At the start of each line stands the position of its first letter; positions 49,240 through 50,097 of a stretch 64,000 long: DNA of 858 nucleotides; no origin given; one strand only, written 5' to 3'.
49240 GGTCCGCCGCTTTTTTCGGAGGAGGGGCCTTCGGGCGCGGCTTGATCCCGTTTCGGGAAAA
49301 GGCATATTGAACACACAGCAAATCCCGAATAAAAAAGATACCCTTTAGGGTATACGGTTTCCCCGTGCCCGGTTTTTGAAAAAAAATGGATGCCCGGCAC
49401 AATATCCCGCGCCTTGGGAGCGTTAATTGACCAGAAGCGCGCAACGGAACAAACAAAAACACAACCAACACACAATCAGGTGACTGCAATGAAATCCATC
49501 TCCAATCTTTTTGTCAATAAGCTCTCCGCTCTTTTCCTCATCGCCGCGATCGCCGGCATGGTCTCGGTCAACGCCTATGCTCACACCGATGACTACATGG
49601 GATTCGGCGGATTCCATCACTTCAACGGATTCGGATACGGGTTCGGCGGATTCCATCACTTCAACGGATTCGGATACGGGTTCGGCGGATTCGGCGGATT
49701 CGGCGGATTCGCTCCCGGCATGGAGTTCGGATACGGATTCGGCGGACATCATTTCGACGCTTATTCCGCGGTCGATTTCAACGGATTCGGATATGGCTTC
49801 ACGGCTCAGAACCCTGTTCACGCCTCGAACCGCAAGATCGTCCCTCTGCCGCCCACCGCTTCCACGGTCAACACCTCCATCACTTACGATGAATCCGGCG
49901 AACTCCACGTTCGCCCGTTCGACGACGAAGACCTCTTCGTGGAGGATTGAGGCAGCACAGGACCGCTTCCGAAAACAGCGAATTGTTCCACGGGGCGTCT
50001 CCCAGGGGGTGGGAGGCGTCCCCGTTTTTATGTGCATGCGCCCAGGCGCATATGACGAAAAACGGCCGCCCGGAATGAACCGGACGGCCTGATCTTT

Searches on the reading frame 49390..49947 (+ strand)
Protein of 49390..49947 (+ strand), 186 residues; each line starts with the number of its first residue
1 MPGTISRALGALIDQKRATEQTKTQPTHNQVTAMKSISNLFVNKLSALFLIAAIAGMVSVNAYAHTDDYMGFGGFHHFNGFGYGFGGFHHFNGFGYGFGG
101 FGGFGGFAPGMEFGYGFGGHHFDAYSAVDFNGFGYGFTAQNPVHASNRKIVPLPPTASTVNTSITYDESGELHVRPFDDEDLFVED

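Call 8: search_protein_families(library=ncbifam, proteins=[window:49390-49947:+], max_evalue=0.01)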
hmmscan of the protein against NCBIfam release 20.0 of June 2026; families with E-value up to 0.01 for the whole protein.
window:49390-49947:+ (186 aa): 0 families

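Call 19: search_protein_families(library=pfam, proteins=[window:49390-49947:+], max_evalue=0.01)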
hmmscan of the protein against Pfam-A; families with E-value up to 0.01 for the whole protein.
window:49390-49947:+ (186 aa): 0 families

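Call 61: find_homologous_proteins(query=window:49489-49947:+, max_evalue=0.001)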
Query window:49489-49947:+ (153 aa): 247 proteins with E <= 0.001 among 8000 candidates; the best 120 are listed.
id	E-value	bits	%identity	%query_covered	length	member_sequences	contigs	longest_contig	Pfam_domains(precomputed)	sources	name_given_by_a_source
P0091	7.2e-96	337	100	100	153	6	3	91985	-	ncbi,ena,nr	ncbi:MAG: hypothetical protein IJT68_03490 [Lentisphaeria bacterium]|nr:hypothetical protein [Lentis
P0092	8.5e-67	242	69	100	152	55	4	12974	-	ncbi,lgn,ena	-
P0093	2.0e-65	238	78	100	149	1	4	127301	-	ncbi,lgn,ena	-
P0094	6.9e-63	229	71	100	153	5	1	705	-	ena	-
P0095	4.1e-62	227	69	100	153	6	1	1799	-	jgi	-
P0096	4.5e-62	227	74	100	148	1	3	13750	-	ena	-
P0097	2.2e-61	224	51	100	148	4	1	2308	-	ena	-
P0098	1.1e-58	216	71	100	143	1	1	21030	-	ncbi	-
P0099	5.4e-58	213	59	100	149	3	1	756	-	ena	-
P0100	3.4e-57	211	62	100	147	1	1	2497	-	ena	-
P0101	2.0e-56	208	67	100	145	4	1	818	-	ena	-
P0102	4.2e-56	207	97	38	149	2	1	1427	-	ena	-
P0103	7.2e-56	206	90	38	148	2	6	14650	-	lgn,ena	-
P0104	3.4e-54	201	65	100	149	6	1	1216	-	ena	-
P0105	3.6e-54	201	69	100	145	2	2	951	-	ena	-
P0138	9.8e-36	141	53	95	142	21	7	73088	-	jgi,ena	jgi:hypothetical protein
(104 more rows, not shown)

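Call 62: find_encoding_contigs(protein=P0138, flank=10000, max_places=3)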
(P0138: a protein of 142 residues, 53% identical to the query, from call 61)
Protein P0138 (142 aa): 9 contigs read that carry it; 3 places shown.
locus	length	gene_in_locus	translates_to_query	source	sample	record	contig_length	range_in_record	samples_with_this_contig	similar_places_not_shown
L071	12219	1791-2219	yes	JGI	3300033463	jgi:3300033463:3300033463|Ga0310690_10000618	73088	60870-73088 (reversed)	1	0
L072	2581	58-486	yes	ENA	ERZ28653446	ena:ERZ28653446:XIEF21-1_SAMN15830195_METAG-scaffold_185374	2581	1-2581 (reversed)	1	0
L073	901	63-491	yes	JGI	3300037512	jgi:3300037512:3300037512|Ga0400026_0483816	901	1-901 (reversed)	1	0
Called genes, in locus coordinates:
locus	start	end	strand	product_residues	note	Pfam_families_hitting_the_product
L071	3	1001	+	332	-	?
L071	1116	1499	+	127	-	-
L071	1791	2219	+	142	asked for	-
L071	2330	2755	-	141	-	-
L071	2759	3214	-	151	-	PF13408:Zn_ribbon_recom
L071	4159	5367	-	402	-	PF00756:Esterase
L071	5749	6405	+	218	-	PF02525:Flavodoxin_2, PF03358:FMN_red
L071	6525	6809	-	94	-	-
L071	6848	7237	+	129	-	PF02579:Nitro_FeMo-Co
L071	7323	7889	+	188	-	-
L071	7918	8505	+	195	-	PF00753:Lactamase_B, PF23023:Anti-Pycsar_Apyc1 (weak)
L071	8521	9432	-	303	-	PF00756:Esterase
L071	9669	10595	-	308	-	PF00291:PALP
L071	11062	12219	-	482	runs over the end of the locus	PF00756:Esterase (weak)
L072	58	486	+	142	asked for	-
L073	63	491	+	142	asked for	-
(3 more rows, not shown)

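Call 63: find_encoding_contigs(protein=P0093, flank=10000, max_places=2)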
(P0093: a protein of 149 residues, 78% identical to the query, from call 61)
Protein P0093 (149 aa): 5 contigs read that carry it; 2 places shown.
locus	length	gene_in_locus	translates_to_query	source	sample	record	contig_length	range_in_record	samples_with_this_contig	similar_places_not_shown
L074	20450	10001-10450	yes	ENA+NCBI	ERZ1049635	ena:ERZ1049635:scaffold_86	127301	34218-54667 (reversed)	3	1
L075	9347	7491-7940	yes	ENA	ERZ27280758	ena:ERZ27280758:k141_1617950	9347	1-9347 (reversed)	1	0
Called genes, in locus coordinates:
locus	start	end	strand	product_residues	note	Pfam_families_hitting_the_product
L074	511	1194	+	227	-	-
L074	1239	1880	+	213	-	-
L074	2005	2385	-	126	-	-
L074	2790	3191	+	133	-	PF01894:YjbQ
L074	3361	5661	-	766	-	PF01381:HTH_3 (weak), PF12844:HTH_19, PF13560:HTH_31 (weak), PF07883:Cupin_2, PF00501:AMP-binding, PF13193:AMP-binding_C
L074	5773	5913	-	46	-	-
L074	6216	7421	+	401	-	PF03109:ABC1 (weak)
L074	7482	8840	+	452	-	PF03616:Glt_symporter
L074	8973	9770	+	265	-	PF07596:SBP_bac_10 (faint)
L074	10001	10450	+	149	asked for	-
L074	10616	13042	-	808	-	PF13802:Gal_mutarotas_2, PF01055:Glyco_hydro_31_2nd, PF21365:Glyco_hydro_31_3rd, PF17137:DUF5110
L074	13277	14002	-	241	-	PF00535:Glycos_transf_2, PF10111:Glyco_tranf_2_2 (faint), PF13632:Glyco_trans_2_3 (faint)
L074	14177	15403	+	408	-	PF07690:MFS_1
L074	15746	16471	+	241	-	PF13353:Fer4_12, PF04055:Radical_SAM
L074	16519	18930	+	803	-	PF03477:ATP-cone, PF13597:NRDD, PF00462:Glutaredoxin (weak)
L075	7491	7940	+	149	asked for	-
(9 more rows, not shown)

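Call 72: search_protein_families(library=ncbifam, proteins=[P0138, P0093, L071:1116-1496:+], max_evalue=1)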
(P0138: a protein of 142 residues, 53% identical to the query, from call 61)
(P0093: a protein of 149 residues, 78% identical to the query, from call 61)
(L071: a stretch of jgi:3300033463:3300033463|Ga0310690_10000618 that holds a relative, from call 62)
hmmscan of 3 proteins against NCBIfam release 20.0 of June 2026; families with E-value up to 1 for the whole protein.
P0138 (142 aa): 0 families

P0093 (149 aa): 0 families

L071:1116-1496:+ (127 aa): 2 families
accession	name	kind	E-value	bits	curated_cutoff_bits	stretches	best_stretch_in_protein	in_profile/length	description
TIGR02739.1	TraF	equivalog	0.027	13.8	204.6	1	21-77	42-98/256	type-F conjugative transfer system pilin assembly protein TraF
TIGR02563.1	cas_Csy4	equivalog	0.096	12.7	36.25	1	26-78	84-138/184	type I-F CRISPR-associated endoribonuclease Cas6/Csy4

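Call 75: predict_structure(alignment_id=A4)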
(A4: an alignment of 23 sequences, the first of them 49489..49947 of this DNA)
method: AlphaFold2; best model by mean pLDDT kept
length: 153 residues; sequences in the alignment: 23
mean_pLDDT: 47.7   pTM: 0.19
mean pLDDT of the five models: 47.7, 47.1, 46.5, 46.0, 45.1
residues with pLDDT >= 90: 0; 70-90: 7; 50-70: 55; < 50: 91
segments of 3 or more residues with pLDDT < 50: 28-36, 38-114
pLDDT, mean of each block of 10 residues (from residue 1): 54 70 55 47 42 37 31 37 38 41 45 50 53 62 55 51
secondary structure, 60 per line:
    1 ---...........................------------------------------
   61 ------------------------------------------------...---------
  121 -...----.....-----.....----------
elements in order: H4-30 E129-133 E139-143
